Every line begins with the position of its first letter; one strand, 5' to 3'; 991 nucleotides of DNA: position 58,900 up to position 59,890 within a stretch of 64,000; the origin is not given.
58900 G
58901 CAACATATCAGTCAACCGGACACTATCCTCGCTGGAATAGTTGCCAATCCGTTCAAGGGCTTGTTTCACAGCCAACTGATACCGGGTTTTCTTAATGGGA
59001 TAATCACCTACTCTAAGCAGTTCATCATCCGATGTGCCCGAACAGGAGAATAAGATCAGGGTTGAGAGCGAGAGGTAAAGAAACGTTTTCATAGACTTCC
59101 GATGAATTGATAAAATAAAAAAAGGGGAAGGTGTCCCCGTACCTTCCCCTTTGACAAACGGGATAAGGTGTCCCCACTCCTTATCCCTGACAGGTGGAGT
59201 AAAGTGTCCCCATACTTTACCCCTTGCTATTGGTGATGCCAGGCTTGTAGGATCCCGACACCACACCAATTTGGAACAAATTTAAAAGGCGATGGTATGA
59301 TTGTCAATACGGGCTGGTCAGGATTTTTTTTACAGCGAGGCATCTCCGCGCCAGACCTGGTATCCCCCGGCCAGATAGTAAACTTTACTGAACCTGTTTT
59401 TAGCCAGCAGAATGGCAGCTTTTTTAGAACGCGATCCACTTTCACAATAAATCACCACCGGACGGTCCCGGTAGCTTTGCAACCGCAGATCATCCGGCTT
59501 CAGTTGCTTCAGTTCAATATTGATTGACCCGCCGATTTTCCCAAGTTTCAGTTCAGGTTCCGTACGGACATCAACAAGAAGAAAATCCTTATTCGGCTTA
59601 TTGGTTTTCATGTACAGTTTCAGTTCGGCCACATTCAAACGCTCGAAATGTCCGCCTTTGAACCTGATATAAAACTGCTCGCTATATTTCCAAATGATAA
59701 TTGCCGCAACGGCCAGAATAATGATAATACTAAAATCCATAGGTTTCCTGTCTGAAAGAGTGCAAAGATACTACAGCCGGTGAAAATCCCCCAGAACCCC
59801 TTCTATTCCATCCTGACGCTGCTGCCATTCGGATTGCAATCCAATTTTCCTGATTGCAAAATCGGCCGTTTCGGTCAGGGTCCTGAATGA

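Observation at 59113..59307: Promoter-to-terminator unit containing three tandem hairpins with an invariant loop and compensatory stem substitutions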

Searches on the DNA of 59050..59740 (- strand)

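Call 6: search_rna_families(source=window, start=59050, end=59360, threshold=evalue, max_evalue=10, show_alignments=3)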
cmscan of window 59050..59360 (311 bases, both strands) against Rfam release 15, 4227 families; matches with E-value up to 10: 5.
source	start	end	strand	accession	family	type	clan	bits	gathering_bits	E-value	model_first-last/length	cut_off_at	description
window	59083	59160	+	RF02029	sraA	Gene; sRNA;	-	18.3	56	2.1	1-95/95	no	sraA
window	59118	59155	-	RF00976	mir-583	Gene; miRNA;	-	17.8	80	0.5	1-62/62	no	mir-583 microRNA precursor family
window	59121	59154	+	RF03865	mir-7637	Gene; miRNA;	-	16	88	2.2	1-68/68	no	mir-7637 microRNA precursor family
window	59115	59154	-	RF04343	Plastid-psbA-2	Cis-reg;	CL00153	15.4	55.8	3.2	1-60/60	no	Plastid-psbA-2 3UTR RNA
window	59121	59190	+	RF01820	RsaE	Gene; sRNA;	-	13.9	79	7.5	1-112/112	no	RNA Staph. aureus E (RoxS)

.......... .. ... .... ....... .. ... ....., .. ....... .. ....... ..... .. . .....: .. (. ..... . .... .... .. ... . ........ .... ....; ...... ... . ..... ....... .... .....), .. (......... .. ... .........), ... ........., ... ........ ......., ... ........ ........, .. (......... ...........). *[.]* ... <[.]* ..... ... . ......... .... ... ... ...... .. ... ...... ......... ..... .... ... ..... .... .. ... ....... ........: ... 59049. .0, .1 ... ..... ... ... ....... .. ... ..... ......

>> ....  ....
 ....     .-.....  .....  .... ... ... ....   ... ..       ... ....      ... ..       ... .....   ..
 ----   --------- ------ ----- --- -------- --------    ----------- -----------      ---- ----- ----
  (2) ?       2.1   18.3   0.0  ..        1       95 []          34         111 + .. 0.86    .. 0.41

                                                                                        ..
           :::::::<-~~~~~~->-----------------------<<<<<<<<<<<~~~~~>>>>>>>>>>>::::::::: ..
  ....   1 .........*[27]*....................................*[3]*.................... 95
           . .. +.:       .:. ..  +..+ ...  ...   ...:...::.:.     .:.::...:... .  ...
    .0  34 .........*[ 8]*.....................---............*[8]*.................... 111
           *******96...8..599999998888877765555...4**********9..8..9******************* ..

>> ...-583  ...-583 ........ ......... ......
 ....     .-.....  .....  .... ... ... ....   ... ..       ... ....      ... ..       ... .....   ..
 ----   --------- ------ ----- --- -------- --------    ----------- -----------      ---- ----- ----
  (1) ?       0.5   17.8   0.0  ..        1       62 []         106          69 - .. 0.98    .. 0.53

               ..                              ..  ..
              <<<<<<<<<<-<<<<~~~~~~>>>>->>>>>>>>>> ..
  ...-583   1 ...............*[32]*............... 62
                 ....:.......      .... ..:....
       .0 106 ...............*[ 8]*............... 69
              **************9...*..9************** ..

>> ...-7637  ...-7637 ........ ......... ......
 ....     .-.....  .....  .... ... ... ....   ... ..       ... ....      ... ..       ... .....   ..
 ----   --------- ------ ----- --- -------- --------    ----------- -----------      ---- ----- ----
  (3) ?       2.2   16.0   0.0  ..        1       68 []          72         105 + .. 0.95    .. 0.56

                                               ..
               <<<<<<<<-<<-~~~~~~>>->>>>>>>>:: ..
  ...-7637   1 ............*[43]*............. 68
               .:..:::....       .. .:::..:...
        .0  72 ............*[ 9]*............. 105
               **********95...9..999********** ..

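Call 54: build_rna_model(alignment_id=A4, structure=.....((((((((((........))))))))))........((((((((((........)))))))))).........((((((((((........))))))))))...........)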
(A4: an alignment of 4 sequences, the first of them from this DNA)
Model R1 built from alignment A4 (4 sequences, 117 columns); structure: as given.
model positions 116; base pairs 30; branch points 2; effective number of sequences 1; information 0.59 bits per position. Calibrated on 0.2 Mb of random sequence (short: E-values are rough).
structure used (alignment columns):
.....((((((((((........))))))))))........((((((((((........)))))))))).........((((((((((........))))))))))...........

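Call 56: search_with_rna_model(model_id=R1, sources=[window, L147, L148, L149, L150, L151, L152, L153, L154, L155, L156, L157, L158, L159, L160, L161, L162, L163, L164, L165, L166, L167, L168, L169, L170, L171, L172, L173, L174, L175, L176, L177, L178, L179, L180, L181, L182, L183, L184, L185, L186, L187, L188, L189, L190, L191, L192, L193, L194, L195, L196, L197, L198, L199, L200, L201, L202, L203, L204, L205, L206, L207, L208, L209, L210, L211, L212, L213, L214, L215, L216, L217, L218, L219, L220, L221, L222, L223, L224, L225, L226, L227, L228, L229, L230, L231, L232, L233, L234, L235], max_evalue=10)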
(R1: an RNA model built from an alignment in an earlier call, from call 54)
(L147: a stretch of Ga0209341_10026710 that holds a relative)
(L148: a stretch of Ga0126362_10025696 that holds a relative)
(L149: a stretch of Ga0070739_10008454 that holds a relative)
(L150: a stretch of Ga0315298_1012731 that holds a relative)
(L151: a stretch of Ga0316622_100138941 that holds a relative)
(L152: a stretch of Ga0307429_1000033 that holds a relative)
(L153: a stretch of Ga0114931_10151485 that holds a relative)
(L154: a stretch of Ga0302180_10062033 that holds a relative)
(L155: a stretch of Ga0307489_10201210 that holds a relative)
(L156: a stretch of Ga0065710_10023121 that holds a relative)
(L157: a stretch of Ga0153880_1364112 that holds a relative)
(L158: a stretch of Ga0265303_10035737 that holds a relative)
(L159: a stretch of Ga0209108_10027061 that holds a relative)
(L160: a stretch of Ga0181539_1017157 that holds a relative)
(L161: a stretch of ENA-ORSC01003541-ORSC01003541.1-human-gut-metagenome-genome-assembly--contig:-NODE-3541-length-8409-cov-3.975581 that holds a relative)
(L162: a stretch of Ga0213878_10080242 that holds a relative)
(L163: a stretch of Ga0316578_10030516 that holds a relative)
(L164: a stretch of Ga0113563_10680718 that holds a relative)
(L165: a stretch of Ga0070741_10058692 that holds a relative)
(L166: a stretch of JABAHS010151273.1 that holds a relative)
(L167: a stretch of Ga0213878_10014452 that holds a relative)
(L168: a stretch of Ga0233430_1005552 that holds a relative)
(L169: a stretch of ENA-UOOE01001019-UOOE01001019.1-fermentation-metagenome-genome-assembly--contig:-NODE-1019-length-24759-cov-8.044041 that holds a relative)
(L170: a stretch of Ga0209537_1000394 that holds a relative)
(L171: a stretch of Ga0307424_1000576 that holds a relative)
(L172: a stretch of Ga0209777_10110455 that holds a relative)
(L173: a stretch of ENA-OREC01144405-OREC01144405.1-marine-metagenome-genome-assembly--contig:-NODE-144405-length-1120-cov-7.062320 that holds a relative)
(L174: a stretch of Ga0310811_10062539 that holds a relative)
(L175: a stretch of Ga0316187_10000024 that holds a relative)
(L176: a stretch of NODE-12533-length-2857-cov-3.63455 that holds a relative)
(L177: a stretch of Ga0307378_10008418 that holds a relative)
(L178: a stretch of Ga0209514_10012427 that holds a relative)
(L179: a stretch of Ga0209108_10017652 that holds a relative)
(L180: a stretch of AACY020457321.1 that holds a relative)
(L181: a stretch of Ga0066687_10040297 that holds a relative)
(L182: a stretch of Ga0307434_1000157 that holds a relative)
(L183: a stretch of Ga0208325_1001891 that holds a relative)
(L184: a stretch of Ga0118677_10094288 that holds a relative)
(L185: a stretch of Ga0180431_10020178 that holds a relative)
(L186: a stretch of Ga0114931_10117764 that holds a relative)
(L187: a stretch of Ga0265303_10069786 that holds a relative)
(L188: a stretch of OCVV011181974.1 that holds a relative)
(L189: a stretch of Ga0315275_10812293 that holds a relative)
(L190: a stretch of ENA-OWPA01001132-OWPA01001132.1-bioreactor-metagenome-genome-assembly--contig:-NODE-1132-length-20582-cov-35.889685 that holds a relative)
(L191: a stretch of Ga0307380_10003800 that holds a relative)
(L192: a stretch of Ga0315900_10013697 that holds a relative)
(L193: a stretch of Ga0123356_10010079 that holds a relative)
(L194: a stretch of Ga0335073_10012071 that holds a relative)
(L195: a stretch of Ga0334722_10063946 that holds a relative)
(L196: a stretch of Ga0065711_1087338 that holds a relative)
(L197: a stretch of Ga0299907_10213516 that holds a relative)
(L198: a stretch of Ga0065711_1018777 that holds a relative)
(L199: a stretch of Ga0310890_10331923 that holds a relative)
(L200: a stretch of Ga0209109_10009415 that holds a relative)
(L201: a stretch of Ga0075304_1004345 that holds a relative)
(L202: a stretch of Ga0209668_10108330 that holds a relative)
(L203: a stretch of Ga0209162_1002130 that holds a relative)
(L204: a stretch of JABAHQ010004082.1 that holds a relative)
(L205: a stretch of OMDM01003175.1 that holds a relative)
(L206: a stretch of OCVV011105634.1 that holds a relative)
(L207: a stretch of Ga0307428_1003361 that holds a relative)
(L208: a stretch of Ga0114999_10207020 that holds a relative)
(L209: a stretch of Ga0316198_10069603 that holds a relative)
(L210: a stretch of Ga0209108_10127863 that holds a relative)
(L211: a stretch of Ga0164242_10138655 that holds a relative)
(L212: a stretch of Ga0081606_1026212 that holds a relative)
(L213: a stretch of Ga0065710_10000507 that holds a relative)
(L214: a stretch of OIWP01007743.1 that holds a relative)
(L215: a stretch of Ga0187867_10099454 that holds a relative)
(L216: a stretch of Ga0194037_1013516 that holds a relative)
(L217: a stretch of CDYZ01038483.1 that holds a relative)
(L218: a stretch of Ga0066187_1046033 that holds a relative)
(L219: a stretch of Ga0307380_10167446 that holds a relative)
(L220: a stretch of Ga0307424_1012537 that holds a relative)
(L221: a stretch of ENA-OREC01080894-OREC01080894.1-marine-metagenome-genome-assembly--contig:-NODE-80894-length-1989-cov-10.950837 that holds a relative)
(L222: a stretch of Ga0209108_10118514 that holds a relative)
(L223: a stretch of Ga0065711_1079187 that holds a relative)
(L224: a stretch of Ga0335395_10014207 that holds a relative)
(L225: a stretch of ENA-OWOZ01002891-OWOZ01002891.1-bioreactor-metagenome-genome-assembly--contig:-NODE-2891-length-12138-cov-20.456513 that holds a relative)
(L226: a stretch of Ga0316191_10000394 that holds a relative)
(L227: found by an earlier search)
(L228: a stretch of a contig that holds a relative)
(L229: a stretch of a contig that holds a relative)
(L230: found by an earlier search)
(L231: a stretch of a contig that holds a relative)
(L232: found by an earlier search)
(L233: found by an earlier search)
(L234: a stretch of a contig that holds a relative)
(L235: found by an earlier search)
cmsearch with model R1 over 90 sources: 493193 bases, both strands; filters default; matches with E-value up to 10: 77.
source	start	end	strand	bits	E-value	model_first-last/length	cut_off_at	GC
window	59112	59227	-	128.7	2.6e-29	1-116/116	no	0.49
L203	7837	7967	+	35.7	1.5e-06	1-116/116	no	0.66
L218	1847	1945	-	29.4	5.4e-05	1-116/116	no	0.66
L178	3523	3625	-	29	6.5e-05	1-116/116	no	0.51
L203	8786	8935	+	28.9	6.9e-05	1-116/116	no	0.67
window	59119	59234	+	27.4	0.00016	1-116/116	no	0.51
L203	8786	8928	-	24.5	0.00087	1-116/116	no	0.67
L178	3525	3633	+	22.6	0.0024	1-116/116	no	0.53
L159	866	966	+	21.1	0.0058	1-116/116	no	0.66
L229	1092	1197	+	18.1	0.031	1-116/116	no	0.7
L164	3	121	-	17.9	0.036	1-116/116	no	0.67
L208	1399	1501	+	17.8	0.036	1-116/116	no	0.49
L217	3157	3263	-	17.8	0.037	1-116/116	no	0.36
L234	7377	7488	+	17.6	0.042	1-116/116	no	0.54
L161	5830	5936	+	17.1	0.055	1-116/116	no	0.37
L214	937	1043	-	17.1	0.055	1-116/116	no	0.37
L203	7824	7960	-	16.8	0.065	1-116/116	no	0.66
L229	1821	1917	+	16.7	0.067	1-116/116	no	0.69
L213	2500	2606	+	16.5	0.076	1-116/116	no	0.61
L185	6399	6525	-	16.4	0.083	1-116/116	no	0.61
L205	3536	3643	+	16.2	0.09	1-116/116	no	0.38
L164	10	128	+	16.2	0.093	1-116/116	no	0.68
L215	1471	1562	-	16.1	0.094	1-116/116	no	0.5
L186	193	279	+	15.5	0.13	1-116/116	no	0.45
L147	610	710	-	15.4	0.14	1-116/116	no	0.71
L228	2674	2773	-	15.3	0.15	1-116/116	no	0.66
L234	7375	7480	-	15.2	0.16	1-116/116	no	0.54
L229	2036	2135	+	15.1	0.17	1-116/116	no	0.74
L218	1908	2002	+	14.4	0.26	1-95/116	3'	0.68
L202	919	1024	-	14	0.31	1-116/116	no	0.61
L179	2981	3080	-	13.7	0.36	1-116/116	no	0.65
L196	193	316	-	13.7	0.37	1-116/116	no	0.63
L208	1366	1463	-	13.7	0.38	1-116/116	no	0.45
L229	1925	2026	+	13.4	0.44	1-116/116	no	0.71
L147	510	608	+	13.3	0.48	1-116/116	no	0.71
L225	5757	5840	-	13.2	0.48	1-116/116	no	0.49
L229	949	1038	+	13.2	0.5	1-116/116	no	0.69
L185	6443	6519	+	13.2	0.51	1-116/116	no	0.62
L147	613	710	+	13.1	0.52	5-107/116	no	0.7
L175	2118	2195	+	13.1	0.53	1-116/116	no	0.53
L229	557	661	+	12.8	0.63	1-116/116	no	0.74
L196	1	58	-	12.6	0.71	1-68/116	3'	0.74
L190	6201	6319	+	12.1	0.92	1-116/116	no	0.45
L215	1496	1569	+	11.9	1.1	1-116/116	no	0.57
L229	1239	1336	+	11.6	1.2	1-116/116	no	0.71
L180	339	458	-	11.5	1.3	1-116/116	no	0.45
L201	504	585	-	11.3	1.5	1-116/116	no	0.76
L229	1625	1715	+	10.9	1.8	1-116/116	no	0.7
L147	510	608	-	10.8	1.9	1-116/116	no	0.71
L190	6321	6402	-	10.7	2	1-116/116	no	0.51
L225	5720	5801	+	10.7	2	1-116/116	no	0.51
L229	905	933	+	10.7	2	40-68/116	no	0.79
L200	1176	1285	-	10.6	2.1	1-116/116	no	0.64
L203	7343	7433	+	10.3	2.5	1-116/116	no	0.6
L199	80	189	+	10.1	2.8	1-116/116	no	0.62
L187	125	199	+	9.9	3.1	1-116/116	no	0.51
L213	2492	2595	-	9.9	3.2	1-116/116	no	0.62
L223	726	829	+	9.9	3.2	1-116/116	no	0.62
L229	1519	1620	+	9.8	3.5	1-116/116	no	0.7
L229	1723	1807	+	9.7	3.5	1-116/116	no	0.62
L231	61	164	-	9.6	3.7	1-116/116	no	0.7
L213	2616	2714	-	9.4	4.1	1-116/116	no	0.59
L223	607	705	+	9.4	4.1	1-116/116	no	0.59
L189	421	450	-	9.2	4.8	76-105/116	no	0.73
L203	7343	7439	-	9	5.4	1-116/116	no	0.61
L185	6521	6598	+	8.9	5.7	1-116/116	no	0.65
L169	3789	3904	+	8.8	5.7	1-116/116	no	0.5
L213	2833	2915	+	8.7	6.2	1-116/116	no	0.61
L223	406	488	-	8.7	6.2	1-116/116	no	0.61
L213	1007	1109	-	8.4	7.4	1-116/116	no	0.58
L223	2287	2389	+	8.4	7.4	1-116/116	no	0.58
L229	1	50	-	8.3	7.7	1-50/116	3'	0.78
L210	772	870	+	8.3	7.7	1-116/116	no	0.65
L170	8324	8427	+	8.3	7.9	1-116/116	no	0.51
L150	2154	2240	-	8.1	9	1-116/116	no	0.44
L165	3886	3970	+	8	9.3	1-116/116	no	0.65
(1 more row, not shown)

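Call 57: search_with_rna_model(model_id=R1, sources=[L007, L008, L009, L010, L011, L012, L013, L014, L015, L016, L017, L018, L019, L020, L021, L022, L023, L024, L025, L026, L027, L028, L029, L030, L031, L032, L033, L034, L035, L036, L037, L038, L039, L040, L041, L042, L043, L044, L045, L046, L047, L048, L049, L050, L051, L052, L053, L054, L055, L056, L057, L058, L059, L060, L061, L062, L063, L064, L065, L066, L067, L068, L069, L070, L071, L072, L073, L074, L075, L076, L077, L078, L079, L080, L081, L082, L083, L084, L085, L086, L087, L088, L089, L090, L091, L092, L093, L094, L095, L096, L097, L098, L099, L100, L101, L102, L103, L104, L105], max_evalue=10)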
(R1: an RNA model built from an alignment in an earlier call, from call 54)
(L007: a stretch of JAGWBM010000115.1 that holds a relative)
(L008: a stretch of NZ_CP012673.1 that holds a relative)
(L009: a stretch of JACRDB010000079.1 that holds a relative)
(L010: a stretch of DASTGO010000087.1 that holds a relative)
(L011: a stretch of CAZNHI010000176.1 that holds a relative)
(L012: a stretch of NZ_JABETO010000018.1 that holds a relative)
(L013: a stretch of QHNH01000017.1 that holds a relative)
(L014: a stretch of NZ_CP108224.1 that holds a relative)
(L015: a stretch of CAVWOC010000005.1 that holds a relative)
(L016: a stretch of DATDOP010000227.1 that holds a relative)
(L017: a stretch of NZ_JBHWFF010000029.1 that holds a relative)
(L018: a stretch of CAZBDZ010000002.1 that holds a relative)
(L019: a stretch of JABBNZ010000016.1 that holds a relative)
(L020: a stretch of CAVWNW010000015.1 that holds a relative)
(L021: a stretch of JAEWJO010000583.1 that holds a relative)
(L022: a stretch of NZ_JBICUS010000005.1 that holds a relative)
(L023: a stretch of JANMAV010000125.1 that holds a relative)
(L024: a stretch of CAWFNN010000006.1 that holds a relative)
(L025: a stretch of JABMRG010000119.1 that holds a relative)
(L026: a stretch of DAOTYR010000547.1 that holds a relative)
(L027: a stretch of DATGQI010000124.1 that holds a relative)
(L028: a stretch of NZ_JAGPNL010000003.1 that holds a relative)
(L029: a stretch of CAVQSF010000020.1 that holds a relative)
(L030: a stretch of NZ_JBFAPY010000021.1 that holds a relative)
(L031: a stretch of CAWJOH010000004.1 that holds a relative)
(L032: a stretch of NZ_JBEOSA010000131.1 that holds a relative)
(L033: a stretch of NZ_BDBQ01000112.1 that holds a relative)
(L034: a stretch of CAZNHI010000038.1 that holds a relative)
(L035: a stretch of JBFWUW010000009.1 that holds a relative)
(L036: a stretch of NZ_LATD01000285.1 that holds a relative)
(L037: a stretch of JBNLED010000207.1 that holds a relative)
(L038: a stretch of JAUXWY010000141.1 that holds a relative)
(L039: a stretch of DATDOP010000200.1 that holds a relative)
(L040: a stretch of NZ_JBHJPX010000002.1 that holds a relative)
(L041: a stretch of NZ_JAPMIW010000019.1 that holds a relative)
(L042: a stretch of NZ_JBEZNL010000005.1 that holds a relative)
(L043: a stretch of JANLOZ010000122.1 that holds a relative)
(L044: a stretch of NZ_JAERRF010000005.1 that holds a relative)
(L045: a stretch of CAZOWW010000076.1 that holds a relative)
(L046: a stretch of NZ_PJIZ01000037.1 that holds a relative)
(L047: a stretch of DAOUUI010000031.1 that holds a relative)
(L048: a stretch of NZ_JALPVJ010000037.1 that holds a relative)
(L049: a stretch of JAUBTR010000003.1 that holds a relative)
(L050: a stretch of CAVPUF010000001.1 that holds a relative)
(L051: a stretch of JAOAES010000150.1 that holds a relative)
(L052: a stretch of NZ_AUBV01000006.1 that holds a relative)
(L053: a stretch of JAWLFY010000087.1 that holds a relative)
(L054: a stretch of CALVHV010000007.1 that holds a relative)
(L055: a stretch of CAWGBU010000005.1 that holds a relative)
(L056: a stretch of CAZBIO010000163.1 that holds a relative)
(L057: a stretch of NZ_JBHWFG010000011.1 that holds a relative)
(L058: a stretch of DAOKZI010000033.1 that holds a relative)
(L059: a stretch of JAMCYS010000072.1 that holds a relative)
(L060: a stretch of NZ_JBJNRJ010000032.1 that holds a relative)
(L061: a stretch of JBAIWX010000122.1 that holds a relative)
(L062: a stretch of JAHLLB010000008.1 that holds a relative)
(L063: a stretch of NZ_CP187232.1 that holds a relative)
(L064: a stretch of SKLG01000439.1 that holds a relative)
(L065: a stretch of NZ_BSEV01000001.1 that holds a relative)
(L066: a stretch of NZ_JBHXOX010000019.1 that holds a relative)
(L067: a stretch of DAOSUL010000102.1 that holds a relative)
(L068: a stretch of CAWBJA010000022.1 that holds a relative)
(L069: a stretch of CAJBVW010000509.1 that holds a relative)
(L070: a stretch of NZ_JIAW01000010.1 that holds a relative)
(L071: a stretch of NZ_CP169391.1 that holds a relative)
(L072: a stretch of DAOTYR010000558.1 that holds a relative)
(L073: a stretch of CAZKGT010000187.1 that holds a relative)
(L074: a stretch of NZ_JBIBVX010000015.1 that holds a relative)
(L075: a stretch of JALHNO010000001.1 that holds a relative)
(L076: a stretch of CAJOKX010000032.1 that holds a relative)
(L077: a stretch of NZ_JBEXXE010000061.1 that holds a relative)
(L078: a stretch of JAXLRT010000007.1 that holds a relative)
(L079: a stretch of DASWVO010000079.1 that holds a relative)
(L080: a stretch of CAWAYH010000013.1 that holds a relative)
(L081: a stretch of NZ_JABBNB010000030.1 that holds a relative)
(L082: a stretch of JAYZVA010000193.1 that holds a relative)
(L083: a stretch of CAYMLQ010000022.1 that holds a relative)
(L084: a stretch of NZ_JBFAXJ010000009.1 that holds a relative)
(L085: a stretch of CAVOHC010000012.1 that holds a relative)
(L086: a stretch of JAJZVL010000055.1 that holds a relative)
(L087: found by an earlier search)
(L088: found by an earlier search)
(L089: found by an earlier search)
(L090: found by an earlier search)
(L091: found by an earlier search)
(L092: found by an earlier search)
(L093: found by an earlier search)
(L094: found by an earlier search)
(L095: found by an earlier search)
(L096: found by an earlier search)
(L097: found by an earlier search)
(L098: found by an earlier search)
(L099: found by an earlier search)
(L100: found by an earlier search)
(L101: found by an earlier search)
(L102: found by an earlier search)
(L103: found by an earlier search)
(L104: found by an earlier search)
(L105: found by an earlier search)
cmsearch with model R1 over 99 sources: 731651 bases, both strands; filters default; matches with E-value up to 10: 23.
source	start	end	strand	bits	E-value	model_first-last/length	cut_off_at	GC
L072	5700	5833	-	32.9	1.1e-05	1-116/116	no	0.69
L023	214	291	+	24.9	0.001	1-116/116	no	0.46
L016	3090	3190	-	22.6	0.0037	1-116/116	no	0.67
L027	1445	1580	-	22.4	0.0041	1-116/116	no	0.56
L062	1000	1085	-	21.5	0.0067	1-116/116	no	0.58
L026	6673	6799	+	18.5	0.036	1-116/116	no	0.72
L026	2880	2974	-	17.8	0.056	1-116/116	no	0.64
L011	2984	3091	-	16.2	0.13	1-116/116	no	0.67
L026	2840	2980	+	15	0.27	1-116/116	no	0.65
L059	5485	5565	+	14.9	0.28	1-116/116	no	0.64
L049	869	974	+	14.9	0.28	1-116/116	no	0.75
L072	5333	5458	-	14.3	0.39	1-116/116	no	0.74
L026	1312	1422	+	14.2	0.41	1-116/116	no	0.69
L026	6665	6792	-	14.2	0.42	1-116/116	no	0.73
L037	6399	6512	+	14.2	0.42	1-116/116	no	0.68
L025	354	429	+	13.7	0.54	1-116/116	no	0.42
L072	5748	5847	+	12.2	1.3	1-116/116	no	0.69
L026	1265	1380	-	11.9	1.6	1-116/116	no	0.72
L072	3006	3131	+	11.4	2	1-116/116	no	0.67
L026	2498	2599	+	10.5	3.4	1-116/116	no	0.75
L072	3010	3125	-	10.4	3.5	1-116/116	no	0.67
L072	290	391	-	10.1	4.3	1-116/116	no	0.72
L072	5385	5447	+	8.7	9.2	5-68/116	no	0.78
